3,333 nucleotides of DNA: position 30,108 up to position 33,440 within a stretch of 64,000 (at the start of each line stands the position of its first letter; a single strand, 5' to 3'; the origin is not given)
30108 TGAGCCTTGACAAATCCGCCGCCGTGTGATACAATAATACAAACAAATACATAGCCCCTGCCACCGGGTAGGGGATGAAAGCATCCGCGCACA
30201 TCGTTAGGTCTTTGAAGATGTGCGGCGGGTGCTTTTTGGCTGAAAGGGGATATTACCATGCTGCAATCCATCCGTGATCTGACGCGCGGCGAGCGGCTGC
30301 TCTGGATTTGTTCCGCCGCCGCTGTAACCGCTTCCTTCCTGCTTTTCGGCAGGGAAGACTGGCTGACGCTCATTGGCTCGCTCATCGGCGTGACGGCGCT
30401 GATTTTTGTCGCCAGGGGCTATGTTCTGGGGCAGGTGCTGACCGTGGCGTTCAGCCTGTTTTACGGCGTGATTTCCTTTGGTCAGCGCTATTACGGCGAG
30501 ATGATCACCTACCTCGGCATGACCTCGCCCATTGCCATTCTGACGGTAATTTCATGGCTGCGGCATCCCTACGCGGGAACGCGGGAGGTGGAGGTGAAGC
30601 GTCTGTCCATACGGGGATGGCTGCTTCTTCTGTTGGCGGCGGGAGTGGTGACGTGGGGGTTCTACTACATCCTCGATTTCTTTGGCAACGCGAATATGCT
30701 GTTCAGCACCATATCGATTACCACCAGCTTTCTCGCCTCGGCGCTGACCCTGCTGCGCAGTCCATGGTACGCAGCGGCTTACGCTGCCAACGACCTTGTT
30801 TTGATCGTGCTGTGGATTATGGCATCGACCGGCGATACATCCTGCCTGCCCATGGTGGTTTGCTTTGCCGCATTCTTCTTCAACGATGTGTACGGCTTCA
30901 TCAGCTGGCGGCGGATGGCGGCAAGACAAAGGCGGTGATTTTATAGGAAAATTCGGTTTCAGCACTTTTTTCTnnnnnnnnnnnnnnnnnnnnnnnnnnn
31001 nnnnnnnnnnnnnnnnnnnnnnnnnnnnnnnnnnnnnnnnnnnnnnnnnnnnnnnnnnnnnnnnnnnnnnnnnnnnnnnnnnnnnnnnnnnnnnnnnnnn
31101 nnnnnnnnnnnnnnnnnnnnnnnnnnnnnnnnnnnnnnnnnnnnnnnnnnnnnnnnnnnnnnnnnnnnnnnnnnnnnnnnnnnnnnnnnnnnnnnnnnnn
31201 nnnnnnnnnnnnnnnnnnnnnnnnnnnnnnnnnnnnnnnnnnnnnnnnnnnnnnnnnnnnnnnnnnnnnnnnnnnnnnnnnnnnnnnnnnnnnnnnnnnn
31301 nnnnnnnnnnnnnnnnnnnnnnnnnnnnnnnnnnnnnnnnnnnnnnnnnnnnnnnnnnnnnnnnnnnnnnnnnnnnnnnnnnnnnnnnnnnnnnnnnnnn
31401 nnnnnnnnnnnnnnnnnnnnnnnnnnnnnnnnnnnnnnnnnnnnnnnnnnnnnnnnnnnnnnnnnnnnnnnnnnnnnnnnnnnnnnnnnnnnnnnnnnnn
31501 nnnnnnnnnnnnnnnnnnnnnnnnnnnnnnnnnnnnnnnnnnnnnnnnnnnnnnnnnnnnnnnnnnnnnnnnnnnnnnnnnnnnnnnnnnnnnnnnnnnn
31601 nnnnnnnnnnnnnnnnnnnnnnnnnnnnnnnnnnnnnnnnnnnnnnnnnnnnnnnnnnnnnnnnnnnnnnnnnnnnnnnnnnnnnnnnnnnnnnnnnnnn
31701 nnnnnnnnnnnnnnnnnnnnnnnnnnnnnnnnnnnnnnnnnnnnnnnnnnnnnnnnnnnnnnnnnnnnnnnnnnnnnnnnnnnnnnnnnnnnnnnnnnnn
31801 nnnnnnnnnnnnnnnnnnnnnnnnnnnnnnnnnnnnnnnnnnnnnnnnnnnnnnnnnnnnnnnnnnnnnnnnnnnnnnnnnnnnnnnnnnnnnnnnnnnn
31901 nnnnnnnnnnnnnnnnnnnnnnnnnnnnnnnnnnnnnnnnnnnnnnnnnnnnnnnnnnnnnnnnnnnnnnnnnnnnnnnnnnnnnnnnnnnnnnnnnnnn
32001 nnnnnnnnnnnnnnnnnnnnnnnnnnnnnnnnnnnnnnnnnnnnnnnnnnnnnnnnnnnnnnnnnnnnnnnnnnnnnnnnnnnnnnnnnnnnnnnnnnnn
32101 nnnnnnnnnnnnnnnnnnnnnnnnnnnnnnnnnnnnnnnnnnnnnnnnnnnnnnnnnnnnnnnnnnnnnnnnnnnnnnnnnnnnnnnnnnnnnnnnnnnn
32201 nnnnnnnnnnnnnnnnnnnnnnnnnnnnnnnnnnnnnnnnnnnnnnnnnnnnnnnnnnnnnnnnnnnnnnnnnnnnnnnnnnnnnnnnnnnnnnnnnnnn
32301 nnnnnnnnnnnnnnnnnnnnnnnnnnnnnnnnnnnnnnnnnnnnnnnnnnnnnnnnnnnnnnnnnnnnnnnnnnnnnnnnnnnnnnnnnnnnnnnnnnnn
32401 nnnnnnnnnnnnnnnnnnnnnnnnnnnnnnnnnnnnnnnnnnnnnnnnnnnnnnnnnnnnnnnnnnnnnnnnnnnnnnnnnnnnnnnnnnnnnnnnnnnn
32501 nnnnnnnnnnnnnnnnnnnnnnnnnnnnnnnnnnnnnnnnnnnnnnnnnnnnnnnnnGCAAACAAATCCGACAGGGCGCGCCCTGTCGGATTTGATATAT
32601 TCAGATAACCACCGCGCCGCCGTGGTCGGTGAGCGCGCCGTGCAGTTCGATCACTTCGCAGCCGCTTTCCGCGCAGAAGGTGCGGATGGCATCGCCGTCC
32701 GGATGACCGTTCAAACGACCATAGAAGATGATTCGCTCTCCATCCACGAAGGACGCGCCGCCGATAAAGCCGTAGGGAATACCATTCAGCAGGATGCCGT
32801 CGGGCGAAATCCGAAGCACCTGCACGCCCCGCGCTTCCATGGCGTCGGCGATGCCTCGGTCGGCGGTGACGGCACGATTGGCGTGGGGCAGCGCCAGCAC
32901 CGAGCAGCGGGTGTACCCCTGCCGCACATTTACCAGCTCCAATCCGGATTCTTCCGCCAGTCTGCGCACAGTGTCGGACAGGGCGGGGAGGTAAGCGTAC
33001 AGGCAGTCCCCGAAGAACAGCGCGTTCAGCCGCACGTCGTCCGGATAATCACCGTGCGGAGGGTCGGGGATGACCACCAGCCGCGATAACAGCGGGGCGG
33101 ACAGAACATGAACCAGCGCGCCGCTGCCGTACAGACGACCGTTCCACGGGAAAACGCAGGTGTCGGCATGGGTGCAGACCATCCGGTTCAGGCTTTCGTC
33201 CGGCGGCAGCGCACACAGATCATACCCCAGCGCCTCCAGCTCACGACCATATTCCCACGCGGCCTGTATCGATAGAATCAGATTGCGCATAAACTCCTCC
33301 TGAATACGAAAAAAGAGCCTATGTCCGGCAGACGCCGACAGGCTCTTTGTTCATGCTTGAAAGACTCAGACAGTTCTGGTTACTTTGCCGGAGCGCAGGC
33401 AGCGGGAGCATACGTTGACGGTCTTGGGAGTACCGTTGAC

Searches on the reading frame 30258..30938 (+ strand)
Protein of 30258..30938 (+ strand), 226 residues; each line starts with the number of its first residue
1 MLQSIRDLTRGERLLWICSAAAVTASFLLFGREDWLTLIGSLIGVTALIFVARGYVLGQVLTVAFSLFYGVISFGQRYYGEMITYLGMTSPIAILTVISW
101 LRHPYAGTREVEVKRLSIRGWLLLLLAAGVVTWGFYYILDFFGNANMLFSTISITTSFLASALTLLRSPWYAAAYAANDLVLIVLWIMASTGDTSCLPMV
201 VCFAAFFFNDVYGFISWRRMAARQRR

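Call 7: search_protein_families(library=pfam, proteins=[window:30258-30938:+])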
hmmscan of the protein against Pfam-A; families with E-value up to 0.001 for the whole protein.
window:30258-30938:+ (226 aa): 1 family
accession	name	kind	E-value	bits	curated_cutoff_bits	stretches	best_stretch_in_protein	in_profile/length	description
PF04973.17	NMN_transporter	-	1.4e-30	107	27.3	1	35-219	2-175/175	Nicotinamide mononucleotide transporter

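Call 8: find_homologous_proteins(query=window:30258-30938:+)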
Query window:30258-30938:+ (226 aa): 7983 proteins with E <= 0.001 among 8000 candidates; the best 120 are listed.
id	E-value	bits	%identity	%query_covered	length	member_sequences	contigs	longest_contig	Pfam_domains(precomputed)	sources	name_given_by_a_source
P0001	6.9e-141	486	100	100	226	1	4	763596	PF04973.18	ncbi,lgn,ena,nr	ncbi:MAG: nicotinamide mononucleotide transporter [Clostridia bacterium]|nr:nicotinamide mononucleot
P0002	4.4e-88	313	67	100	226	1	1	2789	PF04973.18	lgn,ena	-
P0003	5.2e-88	313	66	100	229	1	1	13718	PF04973.18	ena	-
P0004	6.9e-88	312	67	100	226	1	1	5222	PF04973.18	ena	-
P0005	9.6e-88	312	67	100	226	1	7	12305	PF04973.18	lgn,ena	-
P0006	1.8e-87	311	63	99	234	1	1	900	PF04973.18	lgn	-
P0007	3.7e-87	310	66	100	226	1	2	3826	PF04973.18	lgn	-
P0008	5.8e-87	309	66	100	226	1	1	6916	PF04973.18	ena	-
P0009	6.0e-87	309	66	100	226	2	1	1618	PF04973.18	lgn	-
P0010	6.6e-87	309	66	100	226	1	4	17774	PF04973.18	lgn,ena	-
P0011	6.8e-87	309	62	99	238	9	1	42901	PF04973.18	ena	-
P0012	8.0e-87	309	62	100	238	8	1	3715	PF04973.18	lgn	-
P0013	1.0e-86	308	66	100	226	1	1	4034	PF04973.18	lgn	-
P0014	1.3e-86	308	66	100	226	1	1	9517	PF04973.18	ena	-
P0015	1.8e-86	308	67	98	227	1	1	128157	PF04973.18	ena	-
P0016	4.0e-86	307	64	100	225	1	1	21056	PF04973.18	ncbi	-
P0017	6.3e-86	306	62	99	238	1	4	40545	PF04973.18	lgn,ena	-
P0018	6.9e-86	306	64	100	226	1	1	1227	PF04973.18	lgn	-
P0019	1.8e-85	304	66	99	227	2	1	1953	PF04973.18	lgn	-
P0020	2.6e-85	304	67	96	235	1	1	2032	PF04973.18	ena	-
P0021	2.8e-85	304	65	100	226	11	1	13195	PF04973.18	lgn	-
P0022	3.2e-85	304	64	100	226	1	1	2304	PF04973.18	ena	-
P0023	4.6e-85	303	65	99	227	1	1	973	PF04973.18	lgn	-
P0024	4.9e-85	303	64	100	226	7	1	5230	PF04973.18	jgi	-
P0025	5.1e-85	303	65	99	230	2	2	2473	PF04973.18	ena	-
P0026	5.5e-85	303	66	100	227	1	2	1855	PF04973.18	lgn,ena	-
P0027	5.6e-85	303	66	100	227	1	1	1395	PF04973.18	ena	-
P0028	6.5e-85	303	62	99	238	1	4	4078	PF04973.18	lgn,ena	-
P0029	6.5e-85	303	65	100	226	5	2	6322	PF04973.18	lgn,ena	-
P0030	6.6e-85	303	64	100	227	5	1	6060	PF04973.18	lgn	-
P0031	6.7e-85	303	62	99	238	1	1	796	PF04973.18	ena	-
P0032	7.0e-85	302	63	99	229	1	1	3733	PF04973.18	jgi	-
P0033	7.6e-85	302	64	100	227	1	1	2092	PF04973.18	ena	-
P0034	8.9e-85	302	66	100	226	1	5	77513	PF04973.18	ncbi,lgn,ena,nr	ncbi:MAG: nicotinamide mononucleotide transporter [Clostridia bacterium]|nr:nicotinamide mononucleot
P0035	9.2e-85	302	64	100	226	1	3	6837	PF04973.18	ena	-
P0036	9.5e-85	302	61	99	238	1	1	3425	PF04973.18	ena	-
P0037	1.6e-84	301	66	100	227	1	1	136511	PF04973.18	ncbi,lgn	-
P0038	1.6e-84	301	66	100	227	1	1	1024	PF04973.18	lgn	-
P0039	2.2e-84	301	64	99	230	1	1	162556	PF04973.18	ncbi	-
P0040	2.4e-84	301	64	96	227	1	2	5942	PF04973.18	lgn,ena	-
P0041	2.6e-84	301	66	100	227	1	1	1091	PF04973.18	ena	-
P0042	2.8e-84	301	66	100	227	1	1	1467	PF04973.18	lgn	-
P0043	3.3e-84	300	64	97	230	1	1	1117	PF04973.18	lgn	-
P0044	3.6e-84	300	62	97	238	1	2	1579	PF04973.18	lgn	-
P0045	3.6e-84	300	66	100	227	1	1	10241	PF04973.18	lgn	-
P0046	4.4e-84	300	64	100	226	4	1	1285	PF04973.18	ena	-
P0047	4.7e-84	300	62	99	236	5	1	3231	PF04973.18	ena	-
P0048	5.3e-84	300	66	100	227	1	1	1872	PF04973.18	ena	-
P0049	6.2e-84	299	61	100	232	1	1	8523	PF04973.18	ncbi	ncbi:MAG: nicotinamide riboside transporter PnuC [Huintestinicola sp.]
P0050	6.4e-84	299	63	99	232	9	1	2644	PF04973.18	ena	-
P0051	6.7e-84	299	61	99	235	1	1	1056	PF04973.18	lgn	-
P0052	7.0e-84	299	66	98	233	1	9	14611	PF04973.18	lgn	-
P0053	7.3e-84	299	64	100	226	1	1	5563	PF04973.18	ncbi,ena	-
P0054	7.4e-84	299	66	98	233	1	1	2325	PF04973.18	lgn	-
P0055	8.8e-84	299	65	100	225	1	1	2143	PF04973.18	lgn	-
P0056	1.1e-83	299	62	99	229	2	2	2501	PF04973.18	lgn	-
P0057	1.2e-83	299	63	99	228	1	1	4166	PF04973.18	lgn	-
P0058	1.2e-83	298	65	97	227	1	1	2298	PF04973.18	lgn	-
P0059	1.2e-83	298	66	99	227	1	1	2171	PF04973.18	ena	-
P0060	1.4e-83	298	60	100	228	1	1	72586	PF04973.18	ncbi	-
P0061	1.7e-83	298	64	100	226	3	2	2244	PF04973.18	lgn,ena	-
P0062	1.8e-83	298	61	100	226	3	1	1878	PF04973.18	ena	-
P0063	2.0e-83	298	63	98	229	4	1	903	PF04973.18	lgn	-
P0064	2.1e-83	298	63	100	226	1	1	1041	PF04973.18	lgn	-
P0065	2.2e-83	298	61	100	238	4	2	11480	PF04973.18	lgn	-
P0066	2.4e-83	297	63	100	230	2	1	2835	PF04973.18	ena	-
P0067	3.3e-83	297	65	99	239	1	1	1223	PF04973.18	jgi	jgi:nicotinamide mononucleotide transporter PnuC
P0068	3.7e-83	297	65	100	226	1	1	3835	PF04973.18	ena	-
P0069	3.7e-83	297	64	100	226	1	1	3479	PF04973.18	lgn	-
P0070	4.0e-83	297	63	99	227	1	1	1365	PF04973.18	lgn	-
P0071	4.3e-83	297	66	96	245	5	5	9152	PF04973.18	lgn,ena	-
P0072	4.3e-83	297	63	99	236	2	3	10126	PF04973.18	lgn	-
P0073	4.8e-83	296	64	97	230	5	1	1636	PF04973.18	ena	-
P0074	5.4e-83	296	62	99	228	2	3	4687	PF04973.18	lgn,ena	-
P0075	6.9e-83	296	65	95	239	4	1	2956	PF04973.18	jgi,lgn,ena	jgi:nicotinamide mononucleotide transporter PnuC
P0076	7.4e-83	296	63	97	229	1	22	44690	PF04973.18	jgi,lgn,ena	-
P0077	7.9e-83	296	62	100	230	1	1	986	PF04973.18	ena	-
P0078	8.2e-83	296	65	98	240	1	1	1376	PF04973.18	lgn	-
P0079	8.5e-83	296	66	97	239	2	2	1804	PF04973.18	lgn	-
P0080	8.9e-83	296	63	97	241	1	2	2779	PF04973.18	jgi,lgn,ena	-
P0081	9.6e-83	296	64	100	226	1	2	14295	PF04973.18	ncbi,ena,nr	ncbi:MAG: nicotinamide mononucleotide transporter [Clostridia bacterium]|nr:nicotinamide mononucleot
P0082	9.7e-83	295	63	100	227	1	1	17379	PF04973.18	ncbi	-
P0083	1.1e-82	295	66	96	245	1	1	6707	PF04973.18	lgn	-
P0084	1.2e-82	295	65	97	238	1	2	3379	PF04973.18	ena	-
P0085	1.3e-82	295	65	97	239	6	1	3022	PF04973.18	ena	-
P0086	1.3e-82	295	63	100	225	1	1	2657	PF04973.18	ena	-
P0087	1.3e-82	295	62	100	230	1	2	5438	PF04973.18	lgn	-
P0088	1.4e-82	295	64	100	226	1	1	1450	PF04973.18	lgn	-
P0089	1.4e-82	295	66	97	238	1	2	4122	PF04973.18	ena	-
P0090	1.4e-82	295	62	100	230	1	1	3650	PF04973.18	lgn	-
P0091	1.5e-82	295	63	100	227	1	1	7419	PF04973.18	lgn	-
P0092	1.5e-82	295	65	100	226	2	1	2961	PF04973.18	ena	-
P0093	1.6e-82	295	62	100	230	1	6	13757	PF04973.18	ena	-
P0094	1.7e-82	295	62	99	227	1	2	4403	PF04973.18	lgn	-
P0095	2.0e-82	294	64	100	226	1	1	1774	PF04973.18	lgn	-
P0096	2.2e-82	294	63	100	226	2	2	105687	PF04973.18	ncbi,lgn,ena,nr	ncbi:MAG: nicotinamide mononucleotide transporter [Clostridia bacterium]|nr:nicotinamide mononucleot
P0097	2.6e-82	294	61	100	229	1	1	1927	PF04973.18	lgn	-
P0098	2.8e-82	294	65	97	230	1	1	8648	PF04973.18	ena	-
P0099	2.9e-82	294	61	99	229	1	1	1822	PF04973.18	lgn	-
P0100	3.0e-82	294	63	97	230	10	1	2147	PF04973.18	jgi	-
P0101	3.2e-82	294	65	97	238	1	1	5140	PF04973.18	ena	-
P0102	3.5e-82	294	62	100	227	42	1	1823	PF04973.18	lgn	-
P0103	3.6e-82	294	65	97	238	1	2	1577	PF04973.18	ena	-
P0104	3.7e-82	294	64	98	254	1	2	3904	PF04973.18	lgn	-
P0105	3.7e-82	294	61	100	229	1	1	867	PF04973.18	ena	-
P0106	3.8e-82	294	60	99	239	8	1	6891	PF04973.18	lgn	-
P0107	3.8e-82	294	64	97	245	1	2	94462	PF04973.18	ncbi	-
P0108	4.1e-82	293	62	100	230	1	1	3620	PF04973.18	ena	-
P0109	4.2e-82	293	63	97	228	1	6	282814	PF04973.18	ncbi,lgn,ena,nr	ncbi:MAG: nicotinamide mononucleotide transporter [Clostridia bacterium]|nr:nicotinamide mononucleot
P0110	4.2e-82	293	62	100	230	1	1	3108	PF04973.18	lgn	-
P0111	4.3e-82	293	62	97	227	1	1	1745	PF04973.18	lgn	-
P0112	4.5e-82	293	61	100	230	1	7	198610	PF04973.18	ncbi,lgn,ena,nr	ncbi:MAG: nicotinamide mononucleotide transporter [Clostridia bacterium]|nr:nicotinamide mononucleot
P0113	4.6e-82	293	63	100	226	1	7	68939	PF04973.18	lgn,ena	-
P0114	5.2e-82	293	63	99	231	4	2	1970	PF04973.18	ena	-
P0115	5.2e-82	293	65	99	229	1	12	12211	PF04973.18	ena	-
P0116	5.5e-82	293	63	100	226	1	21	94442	PF04973.18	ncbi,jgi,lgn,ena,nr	ncbi:MAG: nicotinamide mononucleotide transporter [Clostridiales bacterium]|nr:nicotinamide mononucl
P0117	5.5e-82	293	63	99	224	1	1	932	PF04973.18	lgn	-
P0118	5.6e-82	293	61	100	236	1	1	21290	PF04973.18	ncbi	-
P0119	5.7e-82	293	62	100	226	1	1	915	PF04973.18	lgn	-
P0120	5.7e-82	293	63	99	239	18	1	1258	PF04973.18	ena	-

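Call 9: search_protein_families(library=ncbifam, proteins=[window:30258-30938:+])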
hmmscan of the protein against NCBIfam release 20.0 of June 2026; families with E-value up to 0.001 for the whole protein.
window:30258-30938:+ (226 aa): 1 family
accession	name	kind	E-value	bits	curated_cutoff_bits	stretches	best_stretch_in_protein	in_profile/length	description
TIGR01528.1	NMN_trans_PnuC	equivalog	2.6e-18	66.6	42.45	1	34-220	2-184/187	nicotinamide riboside transporter PnuC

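Call 11: find_related_loci(query=A1, collection=genome_contigs, flank=4000)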
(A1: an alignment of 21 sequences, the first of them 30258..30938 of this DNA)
Query A1 (226 aa) in genome_contigs; peptide patterns used: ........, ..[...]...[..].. (x = any residue, [..] = any of these).
600 stretches matched a pattern (row limit reached: there are more); 600 encode a relative of the query (tblastn E <= 1e-3); the best 80 are kept; 80 distinct loci.
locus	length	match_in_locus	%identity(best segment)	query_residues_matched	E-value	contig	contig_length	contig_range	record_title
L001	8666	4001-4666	62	3-224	4e-89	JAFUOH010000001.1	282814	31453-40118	MAG: Clostridia bacterium isolate RGIG4676 Roe_deer_Rectum-5__c85, whole genome shotgun sequence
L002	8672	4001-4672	59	3-226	1e-88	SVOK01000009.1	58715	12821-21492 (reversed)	MAG: Oscillospiraceae bacterium isolate SIG563 NODE_2651_length_58715_cov_2.608282, whole genome shotgun sequence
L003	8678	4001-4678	62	1-226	3e-88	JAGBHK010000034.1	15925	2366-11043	MAG: Lachnospiraceae bacterium isolate RGIG9121 Water_deer_Rectum.Co__c1181011, whole genome shotgun sequence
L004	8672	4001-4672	63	1-224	5e-88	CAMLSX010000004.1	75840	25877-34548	MAG: uncultured Clostridia bacterium isolate ERR4303155_bin.13_MetaWRAP_v1.1_MAG genome assembly, contig: NODE_224_lengt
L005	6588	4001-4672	61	1-224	8e-88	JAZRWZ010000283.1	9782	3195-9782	MAG: Acutalibacteraceae bacterium isolate T1900044951_TA20190004.MAGScoT_cleanbin_000034 SGB_3666_k141_1878002, whole ge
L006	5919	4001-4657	64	6-224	6e-87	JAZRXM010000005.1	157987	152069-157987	MAG: Oscillospiraceae bacterium isolate T1900044951_TA20190004.MAGScoT_cleanbin_000001 SGB_3653_k141_161459, whole genom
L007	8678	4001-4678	56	1-226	2e-86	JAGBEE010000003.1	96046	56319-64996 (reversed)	MAG: Clostridia bacterium isolate RGIG9037 Water_deer_Rectum-4__c422, whole genome shotgun sequence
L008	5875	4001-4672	61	1-224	2e-85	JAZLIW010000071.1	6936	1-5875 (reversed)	MAG: Eubacteriales bacterium isolate T1900044969_TA20190031.MAGScoT_cleanbin_000043 SGB_4027_k141_1868524, whole genome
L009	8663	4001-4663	60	6-226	1e-85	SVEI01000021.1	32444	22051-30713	MAG: Lachnospiraceae bacterium isolate SIG302 NODE_28576_length_32444_cov_2.855927, whole genome shotgun sequence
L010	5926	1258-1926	59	2-224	2e-85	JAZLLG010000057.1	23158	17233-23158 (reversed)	MAG: Lachnospiraceae bacterium isolate T1900044958_TA20190014.MAGScoT_cleanbin_000014 SGB_3880_k141_1601464, whole genom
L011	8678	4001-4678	58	1-226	7e-85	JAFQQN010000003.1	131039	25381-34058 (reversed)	MAG: Clostridia bacterium isolate RGIG2059 Goat_Colon-2__c205857, whole genome shotgun sequence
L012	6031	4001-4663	61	3-224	5e-85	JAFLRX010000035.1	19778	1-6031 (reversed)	MAG: Eubacterium sp. isolate HAN012 Seq35, whole genome shotgun sequence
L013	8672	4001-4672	61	3-226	1e-84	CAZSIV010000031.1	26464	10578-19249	MAG TPA_asm: uncultured Oscillospiraceae bacterium isolate SRP287540_co1_231 genome assembly, contig: NODE_1806_length_2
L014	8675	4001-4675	60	2-226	4e-84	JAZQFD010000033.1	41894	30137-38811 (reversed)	MAG: Eubacteriales bacterium isolate T1900044633_TS20190099.MAGScoT_cleanbin_000028 SGB_1090_k141_1113166, whole genome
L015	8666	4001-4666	61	3-224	7e-84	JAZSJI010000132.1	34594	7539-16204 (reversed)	MAG: Candidatus Flemingiibacterium sp. isolate T1900044565_TS20190031.MAGScoT_cleanbin_000018 SGB_400_k141_2091489, whol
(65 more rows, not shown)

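Call 63: search_solved_structures(query=window:30258-30935:+, max_evalue=1, show_alignments=2)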
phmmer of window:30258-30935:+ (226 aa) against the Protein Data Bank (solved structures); distinct sequences matched with E-value up to 1: 1.
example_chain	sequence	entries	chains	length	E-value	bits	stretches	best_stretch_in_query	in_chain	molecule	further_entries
4qtn_A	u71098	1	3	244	2.8e-20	76.5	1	14-223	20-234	Nicotinamide riboside transporter PnuC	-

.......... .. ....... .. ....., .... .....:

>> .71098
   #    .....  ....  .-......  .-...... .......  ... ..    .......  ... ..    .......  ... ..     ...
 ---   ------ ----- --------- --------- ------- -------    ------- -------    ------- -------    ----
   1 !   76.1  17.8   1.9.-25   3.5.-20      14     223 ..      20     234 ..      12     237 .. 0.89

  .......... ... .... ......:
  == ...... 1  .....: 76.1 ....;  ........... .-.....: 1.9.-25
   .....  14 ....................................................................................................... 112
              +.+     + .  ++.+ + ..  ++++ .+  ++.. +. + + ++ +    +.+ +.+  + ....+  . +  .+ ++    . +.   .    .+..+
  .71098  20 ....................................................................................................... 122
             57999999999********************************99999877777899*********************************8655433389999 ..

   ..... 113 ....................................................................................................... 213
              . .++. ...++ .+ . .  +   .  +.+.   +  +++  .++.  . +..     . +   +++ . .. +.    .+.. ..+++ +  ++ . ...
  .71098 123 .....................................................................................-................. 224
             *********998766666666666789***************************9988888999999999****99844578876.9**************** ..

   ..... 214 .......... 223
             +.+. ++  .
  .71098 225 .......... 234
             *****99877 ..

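Call 69: find_encoding_contigs(protein=P0001, flank=1000, max_places=4)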
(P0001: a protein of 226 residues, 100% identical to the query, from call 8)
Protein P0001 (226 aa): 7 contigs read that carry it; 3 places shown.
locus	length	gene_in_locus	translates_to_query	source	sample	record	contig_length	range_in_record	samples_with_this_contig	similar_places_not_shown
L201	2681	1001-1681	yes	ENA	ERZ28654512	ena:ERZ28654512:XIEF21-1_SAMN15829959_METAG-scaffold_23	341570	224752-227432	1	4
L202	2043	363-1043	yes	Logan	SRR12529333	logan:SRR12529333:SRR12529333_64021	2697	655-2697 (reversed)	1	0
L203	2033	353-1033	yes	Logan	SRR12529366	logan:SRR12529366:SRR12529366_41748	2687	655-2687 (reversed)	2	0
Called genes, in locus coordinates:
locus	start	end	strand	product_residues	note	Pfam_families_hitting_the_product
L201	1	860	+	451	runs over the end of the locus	PF02525:Flavodoxin_2, PF03358:FMN_red (weak)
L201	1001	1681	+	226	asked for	PF04973:NMN_transporter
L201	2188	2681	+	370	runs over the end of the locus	PF01145:Band_7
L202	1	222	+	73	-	?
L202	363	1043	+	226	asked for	PF04973:NMN_transporter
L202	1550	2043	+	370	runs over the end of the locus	PF01145:Band_7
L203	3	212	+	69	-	?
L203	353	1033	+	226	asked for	PF04973:NMN_transporter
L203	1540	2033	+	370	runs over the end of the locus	PF01145:Band_7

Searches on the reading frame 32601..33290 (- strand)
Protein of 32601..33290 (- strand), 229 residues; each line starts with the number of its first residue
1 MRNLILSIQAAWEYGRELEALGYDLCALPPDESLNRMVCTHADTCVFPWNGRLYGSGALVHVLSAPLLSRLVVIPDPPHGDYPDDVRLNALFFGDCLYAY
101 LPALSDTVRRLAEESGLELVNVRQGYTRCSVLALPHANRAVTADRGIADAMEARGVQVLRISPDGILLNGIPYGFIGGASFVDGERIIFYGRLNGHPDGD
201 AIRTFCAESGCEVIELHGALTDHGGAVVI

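Call 7: search_protein_families(library=pfam, proteins=[window:32601-33290:-])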
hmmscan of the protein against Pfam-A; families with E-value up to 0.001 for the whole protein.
window:32601-33290:- (229 aa): 1 family
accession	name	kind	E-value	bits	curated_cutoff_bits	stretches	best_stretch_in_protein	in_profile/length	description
PF21778.2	DUF6873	-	1.7e-43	149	27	1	13-226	9-227/228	Family of unknown function (DUF6873)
